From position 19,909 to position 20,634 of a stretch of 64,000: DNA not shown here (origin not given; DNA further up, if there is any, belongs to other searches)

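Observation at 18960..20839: hAT-like transposon whose only ORF is a C-terminal-domain protein broken by a single in-frame TGA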

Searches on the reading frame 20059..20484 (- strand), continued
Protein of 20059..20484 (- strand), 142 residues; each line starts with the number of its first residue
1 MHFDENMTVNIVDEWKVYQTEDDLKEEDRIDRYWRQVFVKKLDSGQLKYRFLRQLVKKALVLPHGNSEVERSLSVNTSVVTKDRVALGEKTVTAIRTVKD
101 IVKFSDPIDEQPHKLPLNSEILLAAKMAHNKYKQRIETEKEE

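Call 48: find_homologous_proteins(query=P0061, max_evalue=0.00001)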
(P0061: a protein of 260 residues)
Query P0061 (260 aa): 8 proteins with E <= 0.00001 among 1981 candidates.
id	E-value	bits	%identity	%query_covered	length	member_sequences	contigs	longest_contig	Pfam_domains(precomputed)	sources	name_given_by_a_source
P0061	1.3e-143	494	100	100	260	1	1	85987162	-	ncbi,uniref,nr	ncbi:luc7-like protein 3 [Mercenaria mercenaria]|uniref:luc7-like protein 3 n=1 Tax=Mercenaria merce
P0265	2.3e-132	457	94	100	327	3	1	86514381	-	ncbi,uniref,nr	ncbi:titin homolog [Mercenaria mercenaria]|uniref:titin homolog n=1 Tax=Mercenaria mercenaria TaxID=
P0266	5.5e-76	273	70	81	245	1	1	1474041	-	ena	-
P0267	4.0e-47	179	54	70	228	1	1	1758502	-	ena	-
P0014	7.9e-46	175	56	72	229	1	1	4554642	-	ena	-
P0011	5.7e-22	97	50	44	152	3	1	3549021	-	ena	-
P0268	2.1e-19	88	55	38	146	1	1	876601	-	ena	-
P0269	5.3e-13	67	53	30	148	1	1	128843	-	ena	-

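Call 49: find_encoding_contigs(protein=P0061, flank=5000, max_places=4)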
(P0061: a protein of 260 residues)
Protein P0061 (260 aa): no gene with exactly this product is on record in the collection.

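Call 50: find_encoding_contigs(protein=P0265, flank=5000, max_places=6)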
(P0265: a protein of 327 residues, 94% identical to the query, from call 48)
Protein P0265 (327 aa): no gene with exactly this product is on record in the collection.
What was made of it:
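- DNA of the Mercenaria paralogues could not be retrieved (calls 49, 50).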

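Call 52: find_encoding_contigs(protein=P0266, flank=4000, max_places=3)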
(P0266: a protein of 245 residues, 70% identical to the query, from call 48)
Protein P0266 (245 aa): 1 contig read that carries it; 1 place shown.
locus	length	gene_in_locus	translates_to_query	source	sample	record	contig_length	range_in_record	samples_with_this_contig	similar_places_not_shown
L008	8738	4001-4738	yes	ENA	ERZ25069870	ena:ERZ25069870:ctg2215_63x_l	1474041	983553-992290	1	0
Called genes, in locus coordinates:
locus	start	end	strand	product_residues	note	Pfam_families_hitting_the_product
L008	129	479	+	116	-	-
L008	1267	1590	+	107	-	-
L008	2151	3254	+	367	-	-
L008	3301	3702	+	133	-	-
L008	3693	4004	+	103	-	-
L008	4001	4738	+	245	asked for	-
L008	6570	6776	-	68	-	-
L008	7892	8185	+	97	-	-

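Call 57: search_solved_structures(query=A4, max_evalue=1, show_alignments=1)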
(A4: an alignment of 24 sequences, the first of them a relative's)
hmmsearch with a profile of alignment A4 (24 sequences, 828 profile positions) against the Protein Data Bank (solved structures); distinct sequences matched with E-value up to 1: 6.
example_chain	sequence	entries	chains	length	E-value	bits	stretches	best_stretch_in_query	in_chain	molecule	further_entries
6dww_A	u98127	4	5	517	1.2e-08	36.4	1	605-659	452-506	Hermes transposase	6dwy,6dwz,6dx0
2bw3_A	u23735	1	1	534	1.8e-08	35.8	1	605-659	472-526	TRANSPOSASE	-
4d1q_A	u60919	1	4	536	1.8e-08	35.8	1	605-659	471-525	TRANSPOSASE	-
8edg_A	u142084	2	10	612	2.1e-08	35.6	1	605-659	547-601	Hermes transposase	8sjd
6woo_H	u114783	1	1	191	0.81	10.5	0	443-527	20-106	uL6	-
7nhn_u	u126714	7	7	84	0.87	10.4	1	713-774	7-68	30S ribosomal protein S20 | Small ribosomal subunit protein bS20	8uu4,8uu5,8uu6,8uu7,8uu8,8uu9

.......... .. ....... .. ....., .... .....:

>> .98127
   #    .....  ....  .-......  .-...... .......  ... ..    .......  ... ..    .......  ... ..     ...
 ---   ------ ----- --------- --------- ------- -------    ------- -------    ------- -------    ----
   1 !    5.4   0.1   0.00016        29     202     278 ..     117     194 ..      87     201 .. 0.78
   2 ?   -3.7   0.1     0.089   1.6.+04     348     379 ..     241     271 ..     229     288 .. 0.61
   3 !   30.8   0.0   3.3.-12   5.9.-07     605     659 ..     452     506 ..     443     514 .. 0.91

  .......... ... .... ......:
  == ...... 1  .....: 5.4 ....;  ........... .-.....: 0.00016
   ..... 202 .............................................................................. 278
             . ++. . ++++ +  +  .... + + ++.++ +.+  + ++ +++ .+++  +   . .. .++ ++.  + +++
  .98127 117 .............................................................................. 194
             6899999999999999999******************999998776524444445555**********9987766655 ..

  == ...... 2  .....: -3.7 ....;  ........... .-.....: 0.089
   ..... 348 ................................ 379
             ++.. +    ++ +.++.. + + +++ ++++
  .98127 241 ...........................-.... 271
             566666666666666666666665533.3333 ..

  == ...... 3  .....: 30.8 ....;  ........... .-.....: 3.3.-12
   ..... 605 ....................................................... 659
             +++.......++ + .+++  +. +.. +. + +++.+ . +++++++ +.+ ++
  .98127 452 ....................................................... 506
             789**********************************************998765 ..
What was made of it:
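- On hAT superfamily: The family profile aligns this region with Hermes at E = 5.9e-7 for the domain (call 57).
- the profile of 24 full-length proteins hits only Hermes, E = 1.2e-8, in three colinear stretches that include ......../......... and RWLT/RWNS (call 57);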

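Call 71: list_cluster_members(proteins=[P0265, P0266, P0015, P0197, P0199])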
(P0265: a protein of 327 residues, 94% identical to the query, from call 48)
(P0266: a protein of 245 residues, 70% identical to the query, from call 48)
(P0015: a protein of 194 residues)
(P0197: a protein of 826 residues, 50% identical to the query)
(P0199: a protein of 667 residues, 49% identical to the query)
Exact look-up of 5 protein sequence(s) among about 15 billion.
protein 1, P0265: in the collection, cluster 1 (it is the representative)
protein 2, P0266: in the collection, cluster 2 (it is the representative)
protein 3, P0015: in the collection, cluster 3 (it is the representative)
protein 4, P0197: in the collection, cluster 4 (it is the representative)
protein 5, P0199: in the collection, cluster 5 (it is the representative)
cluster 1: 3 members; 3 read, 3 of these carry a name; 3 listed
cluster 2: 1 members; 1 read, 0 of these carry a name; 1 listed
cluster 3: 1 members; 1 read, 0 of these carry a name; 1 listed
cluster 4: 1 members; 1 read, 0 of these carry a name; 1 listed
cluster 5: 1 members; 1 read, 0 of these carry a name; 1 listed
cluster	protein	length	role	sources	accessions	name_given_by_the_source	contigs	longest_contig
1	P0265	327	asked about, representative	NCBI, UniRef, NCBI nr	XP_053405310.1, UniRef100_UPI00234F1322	titin homolog [Mercenaria mercenaria] | titin homolog n=1 Tax=Mercenaria mercenaria TaxID=6596 RepID=UPI00234F1322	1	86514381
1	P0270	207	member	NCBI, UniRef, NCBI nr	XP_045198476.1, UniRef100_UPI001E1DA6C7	DNA ligase 1-like [Mercenaria mercenaria] | DNA ligase 1-like n=1 Tax=Mercenaria mercenaria TaxID=6596 RepID=UPI001E1DA6C7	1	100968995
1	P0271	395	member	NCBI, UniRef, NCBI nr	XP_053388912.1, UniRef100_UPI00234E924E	DNA ligase 1-like [Mercenaria mercenaria] | DNA ligase 1-like n=1 Tax=Mercenaria mercenaria TaxID=6596 RepID=UPI00234E924E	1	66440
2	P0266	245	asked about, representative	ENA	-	-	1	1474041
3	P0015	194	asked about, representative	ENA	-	-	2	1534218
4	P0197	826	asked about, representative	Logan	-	-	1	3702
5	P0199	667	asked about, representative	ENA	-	-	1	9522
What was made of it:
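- There are several about 95% identical copies on different scaffolds (call 71).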

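Call 76: predict_structure(alignment_id=A4)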
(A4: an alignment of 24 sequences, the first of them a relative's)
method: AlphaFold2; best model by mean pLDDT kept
length: 822 residues; sequences in the alignment: 24
mean_pLDDT: 84.8   pTM: 0.68
mean pLDDT of the five models: 84.8, 84.0, 83.4, 82.8, 82.7
residues with pLDDT >= 90: 371; 70-90: 350; 50-70: 63; < 50: 38
segments of 3 or more residues with pLDDT < 50: 1-3, 83-95, 188-192, 811-822
pLDDT, mean of each block of 10 residues (from residue 1): 66 83 85 87 86 89 84 59 42 49 83 94 87 87 86 93 95 92 73 70 92 89 80 94 92 72 92 88 82 87 86 91 94 91 78 93 95 88 92 91 92 86 92 95 94 91 94 93 92 93 95 91 93 92 91 93 85 67 92 91 94 74 55 65 90 90 91 93 90 88 83 83 87 87 85 82 80 86 87 86 72 43 32
secondary structure, 60 per line:
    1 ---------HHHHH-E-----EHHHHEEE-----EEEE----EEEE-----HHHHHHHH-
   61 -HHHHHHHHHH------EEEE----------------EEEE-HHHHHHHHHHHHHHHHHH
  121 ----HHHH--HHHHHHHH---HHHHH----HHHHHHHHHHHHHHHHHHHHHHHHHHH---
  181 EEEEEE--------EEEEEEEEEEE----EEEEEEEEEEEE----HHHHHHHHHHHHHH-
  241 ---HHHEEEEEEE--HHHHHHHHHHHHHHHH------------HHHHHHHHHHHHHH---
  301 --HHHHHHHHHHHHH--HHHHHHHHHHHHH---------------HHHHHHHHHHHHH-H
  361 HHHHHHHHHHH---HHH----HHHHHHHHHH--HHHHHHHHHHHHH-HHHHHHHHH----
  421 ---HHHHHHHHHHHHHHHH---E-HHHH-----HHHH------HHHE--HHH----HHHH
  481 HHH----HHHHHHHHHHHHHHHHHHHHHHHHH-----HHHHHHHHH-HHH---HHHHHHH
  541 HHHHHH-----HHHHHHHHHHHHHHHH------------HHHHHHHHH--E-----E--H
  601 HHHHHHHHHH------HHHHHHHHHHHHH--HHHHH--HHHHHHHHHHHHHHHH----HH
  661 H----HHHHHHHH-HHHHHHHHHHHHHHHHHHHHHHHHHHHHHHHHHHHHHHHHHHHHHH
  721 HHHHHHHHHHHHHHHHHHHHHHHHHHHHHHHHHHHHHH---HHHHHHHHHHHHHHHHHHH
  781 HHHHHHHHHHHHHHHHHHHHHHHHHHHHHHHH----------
elements in order (helices of 4 or more, strands of 3 or more residues): H10-14 H23-26 E27-29 E35-38 E43-46 H52-59 H62-71 E78-81 E98-101 H103-120 H125-128 H131-138 H142-146 H151-177 E181-186 E195-205 E210-221 H226-239 E247-253 H256-271 H284-297 H303-315 H318-330 H346-358 H360-371 H382-391 H394-406 H408-416 H424-439 H445-448 H454-457 H477-483 H488-512 H518-526 H534-546 H552-567 H580-588 H600-610 H617-629 H632-636 H639-654 H666-673 H675-758 H762-812
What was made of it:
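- The retained parts are exactly the self-association modules of the full-length protein (calls 57, 76).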

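Call 78: fold_search(model_id=the predicted structure, library=pdb)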
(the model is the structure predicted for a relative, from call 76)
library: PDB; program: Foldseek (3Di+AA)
matches with E <= 10: 275; with E <= 0.001: 11
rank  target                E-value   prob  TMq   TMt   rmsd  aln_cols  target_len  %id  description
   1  8edg_A                2.4e-09  1.00  0.41  0.57  13.4       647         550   14  Cryo-EM structure of the Hermes transposase bound to two left-ends of its DNA transposon (released 2023-08-02)
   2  4d1q_H                2.7e-09  1.00  0.41  0.62   8.3       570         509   13  Hermes transposase bound to its terminal inverted repeat (released 2014-07-30)
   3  4d1q_G                1.1e-08  1.00  0.40  0.62   8.0       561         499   14  Hermes transposase bound to its terminal inverted repeat (released 2014-07-30)
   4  4d1q_B                2.9e-08  1.00  0.41  0.64   8.0       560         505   13  Hermes transposase bound to its terminal inverted repeat (released 2014-07-30)
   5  6dwz_A                5.4e-08  1.00  0.43  0.70   8.0       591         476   13  Hermes transposase deletion dimer complex with (C/G) DNA (released 2018-09-19)
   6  6dww_A                6.2e-08  1.00  0.40  0.64   6.0       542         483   14  Hermes transposase deletion dimer complex with (A/T) DNA and Mn2+ (released 2018-09-19)
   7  4d1q_A                8.9e-08  1.00  0.40  0.62   9.5       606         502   13  Hermes transposase bound to its terminal inverted repeat (released 2014-07-30)
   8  8sjd_B                1.4e-07  1.00  0.41  0.67   8.3       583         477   12  Cryo-EM structure of the Hermes transposase bound to two right-ends of its DNA transposon. (released 2023-08-02)
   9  8sjd_A                2.6e-07  1.00  0.38  0.60  10.0       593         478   14  Cryo-EM structure of the Hermes transposase bound to two right-ends of its DNA transposon. (released 2023-08-02)
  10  8sjd_D                4.8e-07  1.00  0.39  0.63   5.9       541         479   14  Cryo-EM structure of the Hermes transposase bound to two right-ends of its DNA transposon. (released 2023-08-02)
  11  2bw3_A                2.5e-06  1.00  0.40  0.59  10.0       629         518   12  Three-dimensional structure of the Hermes DNA transposase (released 2005-07-28)
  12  9t56_A                5.6e-02  0.41  0.10  0.21  18.4       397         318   10  Cryo-EM structure of ISCro4-DBL-TBL-tDNA-dDNA synaptic complex (released 2026-02-18)
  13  4y0w_A                1.2e-01  0.89  0.09  0.26   6.6       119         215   14  YeaZ from Pseudomonas aeruginosa (released 2016-01-27)
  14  4y0w_C                1.8e-01  0.95  0.10  0.30   6.1       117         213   13  YeaZ from Pseudomonas aeruginosa (released 2016-01-27)
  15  5br9_A                2.0e-01  0.84  0.09  0.26   6.2       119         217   15  Crystal structure of an uncharacterized protein with similarity to peptidase YEAZ from Pseudomonas aeruginosa (released 2015-07-15)
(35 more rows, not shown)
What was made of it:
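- On hAT superfamily: The Hermes fold match gives E = 2.4e-9 (call 78).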

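Call 81: search_protein_families(library=pfam, proteins=[P0219, P0233, P0251, P0254, P0242, P0245, P0200, P0271], max_evalue=0.01)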
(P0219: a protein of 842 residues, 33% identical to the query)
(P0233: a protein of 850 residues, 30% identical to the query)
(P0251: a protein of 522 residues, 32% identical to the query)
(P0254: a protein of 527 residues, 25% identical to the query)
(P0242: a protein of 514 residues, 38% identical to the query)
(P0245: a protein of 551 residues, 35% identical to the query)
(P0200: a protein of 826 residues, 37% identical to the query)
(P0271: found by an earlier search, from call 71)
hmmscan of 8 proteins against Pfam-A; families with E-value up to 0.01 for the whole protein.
P0219 (842 aa): 1 family
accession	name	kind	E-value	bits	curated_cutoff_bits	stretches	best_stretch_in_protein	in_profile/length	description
PF05699.19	Dimer_Tnp_hAT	-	0.00029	21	21.4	1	628-678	27-77/84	hAT family C-terminal dimerisation region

P0233 (850 aa): 2 families
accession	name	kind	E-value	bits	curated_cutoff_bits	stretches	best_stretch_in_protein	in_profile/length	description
PF05699.19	Dimer_Tnp_hAT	-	0.0018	18.5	21.4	1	629-684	27-82/84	hAT family C-terminal dimerisation region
PF14291.11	DUF4371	-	0.0076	16.6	32.1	0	213-296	146-228/237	Domain of unknown function (DUF4371)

P0251 (522 aa): 3 families
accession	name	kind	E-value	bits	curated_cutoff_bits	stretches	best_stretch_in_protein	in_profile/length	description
PF14291.11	DUF4371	-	0.0012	19.3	32.1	1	175-267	144-234/237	Domain of unknown function (DUF4371)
PF19440.5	TTC7_N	-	0.0053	16.3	27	1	71-113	133-175/386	Tetratricopeptide repeat protein 7 N-terminal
PF03822.20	NAF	-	0.0088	16.6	25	0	129-166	10-38/54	NAF domain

P0254 (527 aa): 1 family
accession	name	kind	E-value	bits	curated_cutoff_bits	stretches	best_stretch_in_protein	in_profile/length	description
PF05699.19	Dimer_Tnp_hAT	-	7.4e-08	32.5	21.4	1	437-490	28-80/84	hAT family C-terminal dimerisation region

P0242 (514 aa): 0 families

P0245 (551 aa): 0 families

P0200 (826 aa): 2 families
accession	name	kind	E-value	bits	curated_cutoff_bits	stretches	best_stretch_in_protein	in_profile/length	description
PF05699.19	Dimer_Tnp_hAT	-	5.5e-08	32.9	21.4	1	583-656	18-83/84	hAT family C-terminal dimerisation region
PF05132.19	RNA_pol_Rpc4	-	0.0049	17.6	26.5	0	666-798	9-134/143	RNA polymerase III RPC4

P0271 (395 aa): 0 families
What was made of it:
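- On hAT superfamily: The homologues P0200 (32.9 bits) and P0254 (32.5 bits) pass the cut-off (call 81).
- Pfam PF05699 passes its cut-off in P0200 and P0254 (call 81);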
